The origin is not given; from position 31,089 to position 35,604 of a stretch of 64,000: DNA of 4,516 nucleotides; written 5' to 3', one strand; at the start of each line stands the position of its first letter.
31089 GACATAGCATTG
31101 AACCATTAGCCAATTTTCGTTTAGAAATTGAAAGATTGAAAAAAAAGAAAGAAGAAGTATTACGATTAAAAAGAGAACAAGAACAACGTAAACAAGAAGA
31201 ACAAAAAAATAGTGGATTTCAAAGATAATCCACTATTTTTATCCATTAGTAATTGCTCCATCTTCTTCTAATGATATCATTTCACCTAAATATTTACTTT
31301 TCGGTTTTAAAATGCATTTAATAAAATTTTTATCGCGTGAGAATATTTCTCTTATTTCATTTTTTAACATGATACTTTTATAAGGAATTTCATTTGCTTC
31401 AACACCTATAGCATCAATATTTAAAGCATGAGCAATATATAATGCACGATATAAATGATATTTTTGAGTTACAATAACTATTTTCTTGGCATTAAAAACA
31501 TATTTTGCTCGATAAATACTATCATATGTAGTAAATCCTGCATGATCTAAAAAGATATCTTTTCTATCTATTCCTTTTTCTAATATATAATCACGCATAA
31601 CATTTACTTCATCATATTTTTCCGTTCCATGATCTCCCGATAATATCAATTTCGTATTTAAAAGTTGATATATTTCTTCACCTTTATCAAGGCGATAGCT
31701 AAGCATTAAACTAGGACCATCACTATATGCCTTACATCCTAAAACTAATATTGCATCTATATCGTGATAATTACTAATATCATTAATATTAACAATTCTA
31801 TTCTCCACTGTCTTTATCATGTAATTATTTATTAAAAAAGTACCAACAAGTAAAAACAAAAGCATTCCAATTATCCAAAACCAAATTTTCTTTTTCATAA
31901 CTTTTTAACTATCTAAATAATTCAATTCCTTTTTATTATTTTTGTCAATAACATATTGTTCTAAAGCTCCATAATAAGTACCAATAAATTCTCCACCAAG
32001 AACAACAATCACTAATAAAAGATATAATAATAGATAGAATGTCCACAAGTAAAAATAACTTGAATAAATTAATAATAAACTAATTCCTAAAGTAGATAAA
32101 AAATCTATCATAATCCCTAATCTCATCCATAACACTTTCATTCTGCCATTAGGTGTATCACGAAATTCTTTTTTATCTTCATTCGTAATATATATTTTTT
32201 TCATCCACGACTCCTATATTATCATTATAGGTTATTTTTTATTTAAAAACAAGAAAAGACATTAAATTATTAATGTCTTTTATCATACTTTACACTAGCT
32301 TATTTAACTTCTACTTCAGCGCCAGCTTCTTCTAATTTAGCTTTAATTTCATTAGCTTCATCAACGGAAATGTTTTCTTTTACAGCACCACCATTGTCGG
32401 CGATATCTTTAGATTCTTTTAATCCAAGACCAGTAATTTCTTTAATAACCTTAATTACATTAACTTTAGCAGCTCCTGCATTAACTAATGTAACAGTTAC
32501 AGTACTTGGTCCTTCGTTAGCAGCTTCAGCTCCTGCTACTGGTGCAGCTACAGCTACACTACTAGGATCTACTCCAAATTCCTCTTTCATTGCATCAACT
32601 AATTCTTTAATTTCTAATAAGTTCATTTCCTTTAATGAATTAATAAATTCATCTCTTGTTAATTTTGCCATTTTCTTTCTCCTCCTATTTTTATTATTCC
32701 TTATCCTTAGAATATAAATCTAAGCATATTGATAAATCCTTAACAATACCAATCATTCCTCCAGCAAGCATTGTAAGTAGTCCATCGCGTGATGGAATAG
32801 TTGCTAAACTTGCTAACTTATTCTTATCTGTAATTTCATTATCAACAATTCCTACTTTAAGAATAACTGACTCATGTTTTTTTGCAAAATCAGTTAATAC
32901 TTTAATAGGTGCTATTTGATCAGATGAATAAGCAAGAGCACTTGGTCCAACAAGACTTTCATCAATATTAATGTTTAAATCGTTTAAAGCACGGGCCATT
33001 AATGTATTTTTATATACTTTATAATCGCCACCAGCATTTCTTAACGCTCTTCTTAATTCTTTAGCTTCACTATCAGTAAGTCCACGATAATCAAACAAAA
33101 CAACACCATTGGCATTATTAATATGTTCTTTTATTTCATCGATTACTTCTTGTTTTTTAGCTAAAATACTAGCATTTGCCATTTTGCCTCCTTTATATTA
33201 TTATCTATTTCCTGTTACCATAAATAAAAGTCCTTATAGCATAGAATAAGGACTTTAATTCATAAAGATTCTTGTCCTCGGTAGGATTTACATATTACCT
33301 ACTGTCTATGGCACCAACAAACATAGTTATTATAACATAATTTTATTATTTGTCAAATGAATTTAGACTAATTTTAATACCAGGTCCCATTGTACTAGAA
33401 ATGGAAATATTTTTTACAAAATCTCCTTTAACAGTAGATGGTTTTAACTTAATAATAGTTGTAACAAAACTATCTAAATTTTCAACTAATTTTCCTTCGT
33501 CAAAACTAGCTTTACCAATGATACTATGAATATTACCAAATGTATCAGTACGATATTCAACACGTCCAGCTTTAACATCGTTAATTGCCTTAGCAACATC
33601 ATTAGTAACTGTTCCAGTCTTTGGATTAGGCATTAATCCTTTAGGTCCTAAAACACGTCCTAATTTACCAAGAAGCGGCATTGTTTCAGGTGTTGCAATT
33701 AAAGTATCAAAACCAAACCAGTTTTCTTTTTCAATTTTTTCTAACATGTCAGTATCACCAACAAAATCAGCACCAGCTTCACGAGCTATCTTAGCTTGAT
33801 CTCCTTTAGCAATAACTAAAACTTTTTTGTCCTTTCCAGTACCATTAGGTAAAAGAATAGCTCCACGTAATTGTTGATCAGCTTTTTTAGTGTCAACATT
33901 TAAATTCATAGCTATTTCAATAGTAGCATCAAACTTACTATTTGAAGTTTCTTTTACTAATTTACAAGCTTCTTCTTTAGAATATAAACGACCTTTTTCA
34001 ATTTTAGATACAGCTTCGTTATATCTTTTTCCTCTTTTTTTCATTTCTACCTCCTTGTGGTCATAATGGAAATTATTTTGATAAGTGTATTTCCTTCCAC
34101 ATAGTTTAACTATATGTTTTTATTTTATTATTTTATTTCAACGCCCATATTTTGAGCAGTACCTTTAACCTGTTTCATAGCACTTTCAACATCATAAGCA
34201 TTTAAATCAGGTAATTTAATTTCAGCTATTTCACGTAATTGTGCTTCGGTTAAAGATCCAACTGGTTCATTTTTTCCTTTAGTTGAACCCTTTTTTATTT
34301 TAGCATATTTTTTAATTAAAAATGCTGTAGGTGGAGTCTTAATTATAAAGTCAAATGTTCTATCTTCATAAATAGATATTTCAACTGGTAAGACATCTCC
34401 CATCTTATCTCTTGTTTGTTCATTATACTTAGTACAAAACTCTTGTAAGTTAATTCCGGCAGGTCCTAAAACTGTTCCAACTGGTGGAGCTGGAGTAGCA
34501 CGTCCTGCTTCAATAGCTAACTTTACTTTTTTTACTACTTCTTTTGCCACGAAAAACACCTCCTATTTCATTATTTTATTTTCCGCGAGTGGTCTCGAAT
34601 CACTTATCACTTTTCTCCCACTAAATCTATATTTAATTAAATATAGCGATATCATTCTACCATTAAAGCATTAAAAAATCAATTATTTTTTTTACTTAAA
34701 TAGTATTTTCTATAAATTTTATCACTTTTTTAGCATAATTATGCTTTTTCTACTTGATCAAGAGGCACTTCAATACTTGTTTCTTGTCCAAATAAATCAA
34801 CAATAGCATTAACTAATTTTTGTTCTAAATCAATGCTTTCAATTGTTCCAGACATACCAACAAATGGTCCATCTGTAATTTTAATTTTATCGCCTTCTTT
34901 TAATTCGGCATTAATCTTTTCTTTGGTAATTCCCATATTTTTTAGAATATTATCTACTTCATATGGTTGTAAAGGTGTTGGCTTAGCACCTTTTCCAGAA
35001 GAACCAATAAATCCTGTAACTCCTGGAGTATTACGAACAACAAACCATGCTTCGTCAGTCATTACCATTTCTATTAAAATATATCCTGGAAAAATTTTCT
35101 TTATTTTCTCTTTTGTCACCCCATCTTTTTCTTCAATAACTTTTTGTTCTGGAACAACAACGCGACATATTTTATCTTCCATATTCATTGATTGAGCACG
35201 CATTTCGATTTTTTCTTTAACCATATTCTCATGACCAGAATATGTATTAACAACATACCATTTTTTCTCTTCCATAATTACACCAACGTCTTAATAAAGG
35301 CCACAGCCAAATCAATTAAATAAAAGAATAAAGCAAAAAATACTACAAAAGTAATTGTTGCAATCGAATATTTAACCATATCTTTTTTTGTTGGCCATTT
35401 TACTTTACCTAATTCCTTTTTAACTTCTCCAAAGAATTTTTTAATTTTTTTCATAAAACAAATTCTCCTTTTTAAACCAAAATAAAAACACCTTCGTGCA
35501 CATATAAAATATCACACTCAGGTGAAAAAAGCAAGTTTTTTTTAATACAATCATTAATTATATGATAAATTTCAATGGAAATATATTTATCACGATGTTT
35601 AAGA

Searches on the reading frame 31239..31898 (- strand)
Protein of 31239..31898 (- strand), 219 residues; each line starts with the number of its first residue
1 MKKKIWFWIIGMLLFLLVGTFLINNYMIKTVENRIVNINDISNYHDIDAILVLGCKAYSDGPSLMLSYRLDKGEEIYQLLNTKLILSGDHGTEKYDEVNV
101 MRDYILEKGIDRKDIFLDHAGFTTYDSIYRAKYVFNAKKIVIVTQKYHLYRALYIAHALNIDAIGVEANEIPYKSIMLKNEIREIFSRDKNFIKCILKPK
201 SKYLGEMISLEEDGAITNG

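Call 68: search_protein_families(library=pfam, proteins=[window:31239-31898:-], max_evalue=0.01)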
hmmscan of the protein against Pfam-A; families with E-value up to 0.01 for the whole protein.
window:31239-31898:- (219 aa): 1 family
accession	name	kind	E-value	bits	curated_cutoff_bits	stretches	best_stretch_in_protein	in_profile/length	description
PF02698.23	DUF218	-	4.6e-24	85.3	27.6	1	48-168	1-109/133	DUF218 domain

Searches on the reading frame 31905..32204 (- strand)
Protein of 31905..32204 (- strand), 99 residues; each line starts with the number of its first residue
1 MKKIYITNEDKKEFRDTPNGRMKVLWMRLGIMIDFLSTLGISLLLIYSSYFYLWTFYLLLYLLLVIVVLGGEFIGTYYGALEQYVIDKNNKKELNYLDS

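Call 68: search_protein_families(library=pfam, proteins=[window:31905-32204:-], max_evalue=0.01)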
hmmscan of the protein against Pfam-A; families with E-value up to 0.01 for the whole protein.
window:31905-32204:- (99 aa): 1 family
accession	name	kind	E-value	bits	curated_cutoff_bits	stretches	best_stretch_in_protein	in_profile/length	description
PF00335.26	Tetraspanin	-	0.0036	17.4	32.1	1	17-88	41-119/225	Tetraspanin family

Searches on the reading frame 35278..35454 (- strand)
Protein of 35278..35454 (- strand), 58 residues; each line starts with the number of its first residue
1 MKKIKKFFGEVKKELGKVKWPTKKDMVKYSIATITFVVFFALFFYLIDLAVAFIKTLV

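Call 3: search_protein_families(library=pfam, proteins=[window:35278-35454:-], max_evalue=0.1)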
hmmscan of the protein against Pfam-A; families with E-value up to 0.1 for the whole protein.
window:35278-35454:- (58 aa): 2 families
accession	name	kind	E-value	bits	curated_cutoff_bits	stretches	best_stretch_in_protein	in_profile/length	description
PF00584.25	SecE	-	2.5e-17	63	22.7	1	5-54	1-50/55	SecE/Sec61-gamma subunits of protein translocation complex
PF07798.16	CCDC90-like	-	0.039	14.2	33.5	1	2-46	133-173/175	Coiled-coil domain-containing protein 90-like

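Call 4: search_protein_families(library=ncbifam, proteins=[window:35278-35454:-], max_evalue=0.1)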
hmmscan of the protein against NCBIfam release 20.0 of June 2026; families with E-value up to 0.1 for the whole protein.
window:35278-35454:- (58 aa): 13 families
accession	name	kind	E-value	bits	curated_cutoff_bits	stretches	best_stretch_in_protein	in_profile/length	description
TIGR00964.1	secE_bact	equivalog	6.9e-16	57.9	27.55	1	4-52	1-49/57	preprotein translocase subunit SecE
NF004371.0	PRK05740.1-1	equivalog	6e-09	36.1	109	1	2-54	65-117/126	preprotein translocase subunit SecE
NF005783.0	PRK07597.9-4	equivalog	1e-08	35.5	127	1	2-45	50-93/109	preprotein translocase subunit SecE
NF004373.0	PRK05740.1-3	equivalog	1.7e-08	34.3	154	1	3-54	93-144/150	preprotein translocase subunit SecE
NF004379.0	PRK05740.2-5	equivalog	1.3e-07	31.4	150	1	2-54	66-118/127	preprotein translocase subunit SecE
NF004376.0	PRK05740.2-1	equivalog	7.4e-06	25.9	162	1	3-53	78-128/138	preprotein translocase subunit SecE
NF004378.0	PRK05740.2-4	equivalog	9.4e-05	22.6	171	1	7-55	69-117/122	preprotein translocase subunit SecE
NF004375.0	PRK05740.1-6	equivalog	0.00018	21.6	177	1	3-50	78-125/136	preprotein translocase subunit SecE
NF005782.0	PRK07597.9-1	equivalog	0.00045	20.7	201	1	7-54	111-158/164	preprotein translocase subunit SecE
NF004380.0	PRK05740.2-6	equivalog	0.0011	18.9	194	1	2-48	63-109/123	preprotein translocase subunit SecE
NF004372.0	PRK05740.1-2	equivalog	0.0033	17.6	134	1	2-49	64-111/123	preprotein translocase subunit SecE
NF004374.0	PRK05740.1-5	equivalog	0.041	13.9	180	1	6-48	70-112/127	preprotein translocase subunit SecE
NF006907.0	PRK09400.1-2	equivalog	0.085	12.9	99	1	2-58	20-76/78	preprotein translocase subunit SecE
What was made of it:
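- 34739..35454 (-): secE (58 aa) and nusG (178 aa), the conserved downstream anchor of the block. Pfam and NCBIfam SecE (calls 3, 4).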
